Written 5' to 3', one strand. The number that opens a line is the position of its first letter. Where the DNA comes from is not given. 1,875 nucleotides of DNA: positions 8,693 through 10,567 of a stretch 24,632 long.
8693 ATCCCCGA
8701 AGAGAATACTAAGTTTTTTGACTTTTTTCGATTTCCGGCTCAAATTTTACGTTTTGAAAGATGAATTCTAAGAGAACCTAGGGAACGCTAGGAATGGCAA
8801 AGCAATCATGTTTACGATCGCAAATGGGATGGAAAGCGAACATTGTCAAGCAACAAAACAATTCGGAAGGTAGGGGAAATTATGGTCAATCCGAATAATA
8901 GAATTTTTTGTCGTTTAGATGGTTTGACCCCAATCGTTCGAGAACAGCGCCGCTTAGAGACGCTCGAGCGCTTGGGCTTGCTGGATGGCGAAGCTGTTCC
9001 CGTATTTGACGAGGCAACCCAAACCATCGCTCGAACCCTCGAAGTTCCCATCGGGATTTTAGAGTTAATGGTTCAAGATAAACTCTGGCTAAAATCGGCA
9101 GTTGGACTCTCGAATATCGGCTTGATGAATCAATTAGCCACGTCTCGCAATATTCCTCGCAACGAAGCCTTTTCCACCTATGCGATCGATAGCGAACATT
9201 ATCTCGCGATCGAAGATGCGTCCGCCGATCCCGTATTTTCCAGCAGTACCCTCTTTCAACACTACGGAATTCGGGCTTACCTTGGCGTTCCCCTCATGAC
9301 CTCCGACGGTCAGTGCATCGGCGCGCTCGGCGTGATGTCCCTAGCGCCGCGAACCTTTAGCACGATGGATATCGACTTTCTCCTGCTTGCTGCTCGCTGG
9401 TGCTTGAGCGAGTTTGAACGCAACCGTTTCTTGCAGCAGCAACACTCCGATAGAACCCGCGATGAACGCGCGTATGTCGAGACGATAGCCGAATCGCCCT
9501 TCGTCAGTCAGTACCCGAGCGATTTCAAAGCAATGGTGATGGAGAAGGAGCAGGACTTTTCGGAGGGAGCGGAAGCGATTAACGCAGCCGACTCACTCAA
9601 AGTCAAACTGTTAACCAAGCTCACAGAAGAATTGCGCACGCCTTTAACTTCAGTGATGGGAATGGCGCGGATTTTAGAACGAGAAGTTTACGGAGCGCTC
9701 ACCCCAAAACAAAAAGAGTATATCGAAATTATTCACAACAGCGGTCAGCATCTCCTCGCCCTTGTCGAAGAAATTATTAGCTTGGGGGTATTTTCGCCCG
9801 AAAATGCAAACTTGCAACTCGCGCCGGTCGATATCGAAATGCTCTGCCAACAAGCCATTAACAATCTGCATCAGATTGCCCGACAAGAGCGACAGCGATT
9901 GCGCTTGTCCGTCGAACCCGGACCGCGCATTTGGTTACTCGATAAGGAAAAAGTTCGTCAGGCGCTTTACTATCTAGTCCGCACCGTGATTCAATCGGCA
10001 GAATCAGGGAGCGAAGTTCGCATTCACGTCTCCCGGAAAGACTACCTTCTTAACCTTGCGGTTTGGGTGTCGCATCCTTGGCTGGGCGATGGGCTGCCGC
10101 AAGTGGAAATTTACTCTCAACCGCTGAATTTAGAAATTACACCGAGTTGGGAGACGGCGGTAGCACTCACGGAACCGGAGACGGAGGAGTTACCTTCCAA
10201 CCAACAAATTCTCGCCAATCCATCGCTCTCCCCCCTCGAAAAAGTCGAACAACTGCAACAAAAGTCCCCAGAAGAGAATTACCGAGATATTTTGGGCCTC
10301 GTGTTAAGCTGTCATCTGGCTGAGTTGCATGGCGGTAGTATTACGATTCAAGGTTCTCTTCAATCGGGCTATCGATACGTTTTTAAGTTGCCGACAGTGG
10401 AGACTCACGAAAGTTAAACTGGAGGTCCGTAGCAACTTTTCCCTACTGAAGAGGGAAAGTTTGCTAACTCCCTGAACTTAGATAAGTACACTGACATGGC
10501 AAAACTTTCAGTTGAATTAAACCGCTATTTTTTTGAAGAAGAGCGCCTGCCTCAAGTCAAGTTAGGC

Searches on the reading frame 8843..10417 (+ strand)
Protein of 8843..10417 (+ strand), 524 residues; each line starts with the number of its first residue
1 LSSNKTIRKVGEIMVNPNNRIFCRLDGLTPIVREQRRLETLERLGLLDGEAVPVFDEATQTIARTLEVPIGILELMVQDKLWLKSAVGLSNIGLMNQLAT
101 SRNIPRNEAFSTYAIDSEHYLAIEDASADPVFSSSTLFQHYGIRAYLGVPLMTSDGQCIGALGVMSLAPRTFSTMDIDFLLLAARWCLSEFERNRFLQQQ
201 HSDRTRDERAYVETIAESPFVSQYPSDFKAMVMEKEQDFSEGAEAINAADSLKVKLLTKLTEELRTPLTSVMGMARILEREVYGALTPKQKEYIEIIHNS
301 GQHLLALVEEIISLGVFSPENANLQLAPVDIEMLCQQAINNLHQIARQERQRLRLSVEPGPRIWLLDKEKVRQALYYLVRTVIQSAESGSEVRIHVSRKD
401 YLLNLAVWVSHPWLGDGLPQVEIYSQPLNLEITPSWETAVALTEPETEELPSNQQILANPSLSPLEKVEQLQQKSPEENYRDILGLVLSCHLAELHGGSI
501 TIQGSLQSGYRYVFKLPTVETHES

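Call 37: search_protein_families(library=pfam, proteins=[window:8843-10417:+], max_evalue=0.00001)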
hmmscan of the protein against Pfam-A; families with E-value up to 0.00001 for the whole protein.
window:8843-10417:+ (524 aa): 3 families
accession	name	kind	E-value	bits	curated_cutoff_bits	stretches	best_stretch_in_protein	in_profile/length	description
PF00512.31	HisKA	-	8.4e-14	51.8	26.9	1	254-314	3-60/66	His Kinase A (phospho-acceptor) domain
PF01590.32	GAF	-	9.5e-13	49.3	22.4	1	54-186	5-128/133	GAF domain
PF13185.12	GAF_2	-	1.2e-06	29.2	28.6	1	104-184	51-128/136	GAF domain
